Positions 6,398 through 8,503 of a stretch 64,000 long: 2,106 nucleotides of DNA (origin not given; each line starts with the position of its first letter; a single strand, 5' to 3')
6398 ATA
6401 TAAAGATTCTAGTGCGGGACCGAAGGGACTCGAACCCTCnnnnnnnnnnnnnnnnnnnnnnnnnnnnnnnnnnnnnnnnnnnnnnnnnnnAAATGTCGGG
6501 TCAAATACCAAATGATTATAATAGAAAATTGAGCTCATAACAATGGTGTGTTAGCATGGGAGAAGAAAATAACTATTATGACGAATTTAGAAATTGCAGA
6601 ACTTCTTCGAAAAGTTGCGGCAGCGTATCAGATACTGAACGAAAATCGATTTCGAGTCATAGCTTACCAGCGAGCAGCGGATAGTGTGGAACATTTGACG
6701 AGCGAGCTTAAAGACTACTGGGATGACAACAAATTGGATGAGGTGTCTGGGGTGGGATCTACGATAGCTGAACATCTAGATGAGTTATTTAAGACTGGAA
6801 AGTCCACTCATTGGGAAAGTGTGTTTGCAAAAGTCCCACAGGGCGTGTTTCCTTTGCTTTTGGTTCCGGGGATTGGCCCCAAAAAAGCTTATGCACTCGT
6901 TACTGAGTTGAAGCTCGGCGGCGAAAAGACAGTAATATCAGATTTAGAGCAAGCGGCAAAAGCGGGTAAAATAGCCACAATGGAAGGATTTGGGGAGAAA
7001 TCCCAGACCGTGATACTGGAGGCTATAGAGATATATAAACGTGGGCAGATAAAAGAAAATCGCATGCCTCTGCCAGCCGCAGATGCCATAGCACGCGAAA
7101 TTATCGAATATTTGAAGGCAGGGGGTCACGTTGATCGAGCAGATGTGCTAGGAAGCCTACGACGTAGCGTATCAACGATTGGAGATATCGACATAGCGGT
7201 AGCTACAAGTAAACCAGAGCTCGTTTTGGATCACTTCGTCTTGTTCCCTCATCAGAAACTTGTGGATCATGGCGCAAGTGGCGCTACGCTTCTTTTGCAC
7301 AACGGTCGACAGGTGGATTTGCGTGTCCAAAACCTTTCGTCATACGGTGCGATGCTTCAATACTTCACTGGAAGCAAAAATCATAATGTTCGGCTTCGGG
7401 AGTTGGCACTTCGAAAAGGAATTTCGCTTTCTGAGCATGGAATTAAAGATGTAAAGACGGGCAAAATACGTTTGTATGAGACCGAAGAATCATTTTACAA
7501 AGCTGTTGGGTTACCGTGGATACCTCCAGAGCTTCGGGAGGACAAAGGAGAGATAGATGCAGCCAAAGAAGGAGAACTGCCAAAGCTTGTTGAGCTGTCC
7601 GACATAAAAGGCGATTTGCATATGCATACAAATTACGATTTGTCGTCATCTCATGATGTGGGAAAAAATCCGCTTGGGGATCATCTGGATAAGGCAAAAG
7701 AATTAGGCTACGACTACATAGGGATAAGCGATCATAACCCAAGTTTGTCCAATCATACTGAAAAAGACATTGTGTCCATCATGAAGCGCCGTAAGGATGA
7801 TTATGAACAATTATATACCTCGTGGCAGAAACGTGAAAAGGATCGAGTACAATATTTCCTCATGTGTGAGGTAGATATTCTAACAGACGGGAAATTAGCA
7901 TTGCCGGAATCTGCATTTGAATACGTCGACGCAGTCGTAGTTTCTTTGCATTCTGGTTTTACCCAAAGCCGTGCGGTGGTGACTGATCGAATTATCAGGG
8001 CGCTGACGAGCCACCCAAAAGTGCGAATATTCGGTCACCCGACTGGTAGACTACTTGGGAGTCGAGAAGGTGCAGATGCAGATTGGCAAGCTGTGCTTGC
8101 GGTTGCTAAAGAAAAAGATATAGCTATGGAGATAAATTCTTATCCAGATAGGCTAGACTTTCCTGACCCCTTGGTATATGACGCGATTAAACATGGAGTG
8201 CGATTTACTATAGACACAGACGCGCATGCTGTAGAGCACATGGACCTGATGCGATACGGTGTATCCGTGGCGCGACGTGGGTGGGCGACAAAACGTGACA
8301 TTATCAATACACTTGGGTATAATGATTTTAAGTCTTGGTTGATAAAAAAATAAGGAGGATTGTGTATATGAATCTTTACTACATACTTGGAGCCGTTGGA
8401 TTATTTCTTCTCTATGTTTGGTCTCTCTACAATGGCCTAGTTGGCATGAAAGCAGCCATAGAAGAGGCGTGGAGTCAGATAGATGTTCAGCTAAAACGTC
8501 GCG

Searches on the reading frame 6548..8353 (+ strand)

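Call 78: search_protein_families(library=pfam, max_evalue=0.00001, proteins=[window:6548-8353:+])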
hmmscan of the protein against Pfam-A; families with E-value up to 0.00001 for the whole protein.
window:6548-8353:+ (601 aa): 3 families
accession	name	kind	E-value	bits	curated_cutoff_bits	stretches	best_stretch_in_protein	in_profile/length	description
PF14791.11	DNA_pol_B_thumb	-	1e-22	80.2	25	1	270-331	2-63/63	DNA polymerase beta thumb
PF14716.13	HHH_8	-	2.7e-15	56.9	30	1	11-85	1-72/73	Helix-hairpin-helix domain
PF02811.25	PHP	-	3.2e-08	34.5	26.4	1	356-531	1-163/164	PHP domain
